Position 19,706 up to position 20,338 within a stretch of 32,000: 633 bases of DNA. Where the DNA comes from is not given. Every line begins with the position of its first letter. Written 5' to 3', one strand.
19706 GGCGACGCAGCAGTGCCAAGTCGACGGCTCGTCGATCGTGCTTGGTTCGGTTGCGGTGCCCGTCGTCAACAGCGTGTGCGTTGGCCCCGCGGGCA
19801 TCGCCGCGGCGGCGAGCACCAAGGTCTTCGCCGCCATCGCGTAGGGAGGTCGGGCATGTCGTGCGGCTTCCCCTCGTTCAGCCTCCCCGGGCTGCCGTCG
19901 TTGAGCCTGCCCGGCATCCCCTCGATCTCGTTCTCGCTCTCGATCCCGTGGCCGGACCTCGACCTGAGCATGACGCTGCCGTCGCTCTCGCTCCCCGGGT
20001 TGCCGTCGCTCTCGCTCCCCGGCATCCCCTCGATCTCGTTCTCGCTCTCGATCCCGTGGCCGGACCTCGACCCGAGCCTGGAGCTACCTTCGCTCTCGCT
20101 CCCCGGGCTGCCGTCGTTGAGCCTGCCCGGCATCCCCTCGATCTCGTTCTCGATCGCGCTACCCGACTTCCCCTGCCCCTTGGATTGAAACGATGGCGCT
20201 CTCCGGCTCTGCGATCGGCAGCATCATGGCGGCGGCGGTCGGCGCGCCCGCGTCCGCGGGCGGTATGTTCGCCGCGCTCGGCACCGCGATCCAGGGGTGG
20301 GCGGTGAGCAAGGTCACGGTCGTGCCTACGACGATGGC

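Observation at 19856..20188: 110-aa protein built from three near-identical 36-aa repeats in the PAAR position after the spike gene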

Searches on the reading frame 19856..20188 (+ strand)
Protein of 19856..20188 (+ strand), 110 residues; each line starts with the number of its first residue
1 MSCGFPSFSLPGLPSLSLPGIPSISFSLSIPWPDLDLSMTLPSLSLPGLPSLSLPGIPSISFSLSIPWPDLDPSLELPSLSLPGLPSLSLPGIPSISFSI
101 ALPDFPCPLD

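Call 4: search_protein_families(library=pfam, proteins=[window:19856-20188:+], max_evalue=0.1)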
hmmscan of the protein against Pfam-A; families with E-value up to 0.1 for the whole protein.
window:19856-20188:+ (110 aa): 0 families

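Call 5: search_protein_families(library=phrogs, proteins=[window:19856-20188:+], max_evalue=0.1)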
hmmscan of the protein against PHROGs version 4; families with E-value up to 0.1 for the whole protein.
window:19856-20188:+ (110 aa): 1 family
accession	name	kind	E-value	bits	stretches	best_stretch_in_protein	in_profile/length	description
phrog_33360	-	tail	0.017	14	1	4-93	920-1007/1239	tail length tape measure protein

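Call 8: find_homologous_proteins(query=window:19856-20185:+, max_evalue=0.01)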
Query window:19856-20185:+ (110 aa): 4 proteins with E <= 0.01 among 8000 candidates.
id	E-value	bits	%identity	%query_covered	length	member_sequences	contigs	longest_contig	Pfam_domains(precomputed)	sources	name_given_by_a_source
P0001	1.3e-17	82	40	100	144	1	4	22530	-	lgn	-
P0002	1.9e-4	39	37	81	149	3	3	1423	-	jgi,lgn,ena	-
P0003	8.1e-4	37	42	100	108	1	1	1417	-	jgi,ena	-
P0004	3.2e-3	35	38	53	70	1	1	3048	-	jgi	jgi:hypothetical protein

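Call 10: find_encoding_contigs(protein=P0001, flank=8000, max_places=4)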
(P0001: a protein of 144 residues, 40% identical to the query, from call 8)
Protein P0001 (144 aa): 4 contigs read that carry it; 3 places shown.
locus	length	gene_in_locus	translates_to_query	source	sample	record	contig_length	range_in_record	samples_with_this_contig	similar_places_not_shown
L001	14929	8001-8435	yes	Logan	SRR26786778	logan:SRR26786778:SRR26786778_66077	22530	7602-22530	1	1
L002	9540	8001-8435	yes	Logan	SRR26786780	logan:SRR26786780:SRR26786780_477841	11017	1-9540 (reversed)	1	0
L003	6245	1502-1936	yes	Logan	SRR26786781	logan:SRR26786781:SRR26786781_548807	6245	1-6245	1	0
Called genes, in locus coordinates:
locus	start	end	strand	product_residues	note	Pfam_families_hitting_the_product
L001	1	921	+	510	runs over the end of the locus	-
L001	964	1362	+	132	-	-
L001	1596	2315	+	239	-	-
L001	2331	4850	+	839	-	PF10145:PhageMin_Tail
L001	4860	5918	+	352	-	PF07157:DNA_circ_N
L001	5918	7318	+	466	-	PF21683:GpP-like_1st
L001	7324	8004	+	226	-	-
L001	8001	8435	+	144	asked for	-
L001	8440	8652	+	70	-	-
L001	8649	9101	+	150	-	-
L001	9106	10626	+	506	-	-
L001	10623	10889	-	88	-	PF13392:HNH_3 (weak)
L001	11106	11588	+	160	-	-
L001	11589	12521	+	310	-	PF10076:Phage_Mu_Gp48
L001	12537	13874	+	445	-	-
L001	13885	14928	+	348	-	?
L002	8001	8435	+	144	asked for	-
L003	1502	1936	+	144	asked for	-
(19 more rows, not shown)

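Call 13: find_homologous_proteins(query=A1, max_evalue=0.01)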
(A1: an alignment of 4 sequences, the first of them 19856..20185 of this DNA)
Query A1 (4 sequences) (110 aa, profile of the alignment): 7 proteins with E <= 0.01 among 8000 candidates.
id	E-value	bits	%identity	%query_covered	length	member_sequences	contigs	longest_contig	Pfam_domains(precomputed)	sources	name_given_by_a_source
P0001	8.7e-37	143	40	100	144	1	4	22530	-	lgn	-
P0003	2.8e-29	119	42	100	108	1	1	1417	-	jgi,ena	-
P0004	5.3e-14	70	38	53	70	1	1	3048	-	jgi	jgi:hypothetical protein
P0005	7.1e-7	47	39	67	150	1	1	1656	-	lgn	-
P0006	1.3e-4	40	34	86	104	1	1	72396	-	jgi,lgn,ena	-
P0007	3.0e-4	39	47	54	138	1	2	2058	-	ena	-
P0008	3.2e-4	39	33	85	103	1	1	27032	-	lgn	-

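Call 16: find_encoding_contigs(protein=P0006, flank=8000, max_places=2)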
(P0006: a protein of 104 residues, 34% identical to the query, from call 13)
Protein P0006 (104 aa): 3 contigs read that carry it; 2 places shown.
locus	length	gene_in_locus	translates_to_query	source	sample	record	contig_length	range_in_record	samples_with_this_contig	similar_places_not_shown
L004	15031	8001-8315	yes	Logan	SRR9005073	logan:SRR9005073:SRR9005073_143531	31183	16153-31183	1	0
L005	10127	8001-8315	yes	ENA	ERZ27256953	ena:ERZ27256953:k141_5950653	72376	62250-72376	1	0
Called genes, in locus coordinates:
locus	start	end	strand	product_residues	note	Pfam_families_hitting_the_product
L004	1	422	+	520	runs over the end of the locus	-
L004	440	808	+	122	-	-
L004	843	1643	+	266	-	-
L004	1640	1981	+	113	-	-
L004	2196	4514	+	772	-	-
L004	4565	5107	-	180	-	-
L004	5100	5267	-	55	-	-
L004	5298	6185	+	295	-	PF07157:DNA_circ_N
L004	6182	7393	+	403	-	-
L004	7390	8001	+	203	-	-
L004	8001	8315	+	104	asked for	-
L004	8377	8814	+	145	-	-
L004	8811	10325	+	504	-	-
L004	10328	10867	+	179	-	-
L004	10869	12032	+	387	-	-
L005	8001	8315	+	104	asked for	-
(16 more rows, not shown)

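Call 17: find_encoding_contigs(protein=P0008, flank=8000, max_places=2)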
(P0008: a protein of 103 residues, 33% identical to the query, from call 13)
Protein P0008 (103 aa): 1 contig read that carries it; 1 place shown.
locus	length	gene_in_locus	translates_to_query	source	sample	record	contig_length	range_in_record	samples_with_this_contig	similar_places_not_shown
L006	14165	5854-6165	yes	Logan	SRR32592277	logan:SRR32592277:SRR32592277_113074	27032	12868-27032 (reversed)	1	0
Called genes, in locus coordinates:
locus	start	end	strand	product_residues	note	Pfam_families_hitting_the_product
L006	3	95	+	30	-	?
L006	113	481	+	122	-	-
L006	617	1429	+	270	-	-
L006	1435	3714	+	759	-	-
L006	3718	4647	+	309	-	PF07157:DNA_circ_N (weak)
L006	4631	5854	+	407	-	-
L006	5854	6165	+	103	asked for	-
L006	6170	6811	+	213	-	-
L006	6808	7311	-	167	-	-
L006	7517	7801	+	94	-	-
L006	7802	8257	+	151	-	-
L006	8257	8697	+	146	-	-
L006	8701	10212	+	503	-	-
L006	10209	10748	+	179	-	-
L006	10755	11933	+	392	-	-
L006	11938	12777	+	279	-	-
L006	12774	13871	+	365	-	-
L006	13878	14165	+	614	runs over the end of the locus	-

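Call 18: find_encoding_contigs(protein=P0004, flank=8000, max_places=2)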
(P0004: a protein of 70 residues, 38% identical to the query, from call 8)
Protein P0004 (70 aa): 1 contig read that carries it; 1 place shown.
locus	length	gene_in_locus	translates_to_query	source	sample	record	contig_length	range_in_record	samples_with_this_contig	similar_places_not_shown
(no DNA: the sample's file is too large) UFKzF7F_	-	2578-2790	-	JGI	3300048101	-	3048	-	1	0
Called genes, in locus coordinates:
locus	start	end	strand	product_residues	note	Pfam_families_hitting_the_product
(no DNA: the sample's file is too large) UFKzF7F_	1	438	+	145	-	?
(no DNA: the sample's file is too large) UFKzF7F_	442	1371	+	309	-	PF07157:DNA_circ_N (weak)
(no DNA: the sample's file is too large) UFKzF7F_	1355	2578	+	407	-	-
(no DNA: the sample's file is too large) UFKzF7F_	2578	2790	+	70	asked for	-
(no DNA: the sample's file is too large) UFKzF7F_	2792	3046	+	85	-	?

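Call 23: search_solved_structures(query=window:19856-20185:+, max_evalue=10)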
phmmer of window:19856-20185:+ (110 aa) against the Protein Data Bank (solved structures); distinct sequences matched with E-value up to 10: 0.

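Call 29: predict_structure(alignment_id=A2)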
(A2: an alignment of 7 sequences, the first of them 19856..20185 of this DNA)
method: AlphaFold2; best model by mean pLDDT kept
length: 110 residues; sequences in the alignment: 7
mean_pLDDT: 34.0   pTM: 0.13
mean pLDDT of the five models: 34.0, 33.3, 31.9, 31.8, 30.1
residues with pLDDT >= 90: 0; 70-90: 0; 50-70: 0; < 50: 110
segments of 3 or more residues with pLDDT < 50: 1-110
pLDDT, mean of each block of 10 residues (from residue 1): 36 31 29 35 34 35 32 37 33 34 38
secondary structure: DSSP gave nothing for this model
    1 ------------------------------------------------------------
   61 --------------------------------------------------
elements in order:

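Call 30: search_protein_representatives(alignment_id=A2)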
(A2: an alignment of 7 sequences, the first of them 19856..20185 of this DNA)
Query: 7 sequences, 112 profile positions. Proteins with E-value up to 0.001 (for the whole library): 446; up to 1e-10: 176; up to 1e-30: 46. The best 150 are listed.
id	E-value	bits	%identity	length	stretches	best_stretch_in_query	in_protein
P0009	6.3e-169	567.4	-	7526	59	6-106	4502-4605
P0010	3.4e-127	433.0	-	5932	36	6-101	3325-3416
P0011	1.8e-105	363.0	-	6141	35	6-96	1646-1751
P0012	2.9e-97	336.6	-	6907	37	5-88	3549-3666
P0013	5.1e-77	271.4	-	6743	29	8-104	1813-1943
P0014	2.7e-76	269.1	-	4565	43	11-89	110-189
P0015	4.6e-75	265.1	-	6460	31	7-84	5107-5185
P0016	1.1e-72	257.4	-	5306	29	12-97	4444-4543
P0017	8.0e-66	235.4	-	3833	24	6-97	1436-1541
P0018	2.3e-59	214.6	-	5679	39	6-102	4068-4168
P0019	1.8e-58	211.7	-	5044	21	7-71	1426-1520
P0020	1.3e-56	205.7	-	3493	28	8-101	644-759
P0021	5.9e-53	193.9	-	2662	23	7-102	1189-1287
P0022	3.8e-52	191.3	-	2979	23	6-105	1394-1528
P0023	6.9e-52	190.5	-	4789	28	6-102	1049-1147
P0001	8.5e-27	109.7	-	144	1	1-112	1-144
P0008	8.7e-25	103.2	-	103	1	1-112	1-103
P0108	1.5e-18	83.1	-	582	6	6-103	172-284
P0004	4.7e-18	81.5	-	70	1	1-70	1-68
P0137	6.3e-15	71.4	-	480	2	17-102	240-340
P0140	1.7e-14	70.1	-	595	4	7-104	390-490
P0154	3.3e-13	65.9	-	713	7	8-98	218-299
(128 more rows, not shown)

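Call 33: search_dna_similar(query=window:19856-20185:+, collection=phages, mode=protein, max_evalue=1, max_rows=15)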
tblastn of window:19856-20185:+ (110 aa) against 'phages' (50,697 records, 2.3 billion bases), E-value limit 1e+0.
No match.

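Call 58: search_protein_families(library=pfam, alignment_id=A6, max_evalue=10)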
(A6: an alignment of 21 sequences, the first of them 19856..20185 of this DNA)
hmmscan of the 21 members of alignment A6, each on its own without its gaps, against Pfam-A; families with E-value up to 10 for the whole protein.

A. member 1, window:19856-20185:+ (110 aa): 2 families
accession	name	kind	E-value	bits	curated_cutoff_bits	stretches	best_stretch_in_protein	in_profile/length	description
PF06099.16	Phenol_hyd_sub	-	0.13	12.9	25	1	24-43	22-41/57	Phenol hydroxylase subunit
PF00283.24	Cytochrom_B559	-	7.7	6.5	30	0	55-62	20-27/29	Cytochrome b559, alpha (gene psbE) and beta (gene psbF)subunits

B. families by the number of members that match (of 21 scanned): 9 families
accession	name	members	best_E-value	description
PF01744.25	GLTT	2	0.0062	GLTT repeat (6 copies)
PF15886.11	CBM39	1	0.005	Carbohydrate binding domain (family 32)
PF03852.21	Vsr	1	0.1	DNA mismatch endonuclease Vsr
PF06099.16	Phenol_hyd_sub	1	0.13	Phenol hydroxylase subunit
PF14068.11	YuiB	1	0.27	Putative membrane protein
PF15918.11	DUF4744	1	0.37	Family of unknown function (DUF4744)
PF19623.4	DUF6128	1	0.57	Family of unknown function (DUF6128)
PF20348.3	DUF6643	1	4.2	Family of unknown function (DUF6643)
PF00283.24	Cytochrom_B559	1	7.7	Cytochrome b559, alpha (gene psbE) and beta (gene psbF)subunits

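Call 70: search_protein_families(library=pfam, proteins=[P0140, P0137, P0108, P0154], max_evalue=0.01)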
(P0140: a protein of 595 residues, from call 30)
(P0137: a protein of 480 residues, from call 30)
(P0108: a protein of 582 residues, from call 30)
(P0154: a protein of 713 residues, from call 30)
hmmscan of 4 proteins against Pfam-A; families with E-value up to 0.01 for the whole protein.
P0140 (595 aa): 0 families

P0137 (480 aa): 1 family
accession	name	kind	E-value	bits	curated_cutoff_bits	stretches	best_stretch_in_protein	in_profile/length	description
PF02389.20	Cornifin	-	9.8e-05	23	34.8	1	315-420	15-120/135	Cornifin (SPRR) family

P0108 (582 aa): 0 families

P0154 (713 aa): 1 family
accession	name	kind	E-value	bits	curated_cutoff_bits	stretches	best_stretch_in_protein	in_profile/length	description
PF06097.16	DUF945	-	6.9e-05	22.5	26.8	0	277-420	162-291/460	Bacterial protein of unknown function (DUF945)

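Call 76: search_protein_families(library=phrogs, alignment_id=A6, max_evalue=0.1)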
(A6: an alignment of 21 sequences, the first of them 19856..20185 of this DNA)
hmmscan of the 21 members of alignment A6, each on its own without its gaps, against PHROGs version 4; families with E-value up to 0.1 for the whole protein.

A. member 1, window:19856-20185:+ (110 aa): 1 family
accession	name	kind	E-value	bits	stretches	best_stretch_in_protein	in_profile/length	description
phrog_33360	-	tail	0.017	14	1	4-93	920-1007/1239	tail length tape measure protein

B. families by the number of members that match (of 21 scanned): 3 families
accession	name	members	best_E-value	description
phrog_33360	-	4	0.0012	tail length tape measure protein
phrog_14350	-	1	0.0012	-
phrog_34485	-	1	0.029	-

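Call 77: search_protein_families(library=ncbifam, alignment_id=A6, max_evalue=0.1)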
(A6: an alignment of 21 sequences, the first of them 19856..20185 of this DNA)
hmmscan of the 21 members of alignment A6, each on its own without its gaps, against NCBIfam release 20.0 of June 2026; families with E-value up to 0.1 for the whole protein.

A. member 1, window:19856-20185:+ (110 aa): 0 families

B. families by the number of members that match (of 21 scanned): 1 family
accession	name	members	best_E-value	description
NF008637.1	PRK11627.1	1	0.059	hypothetical protein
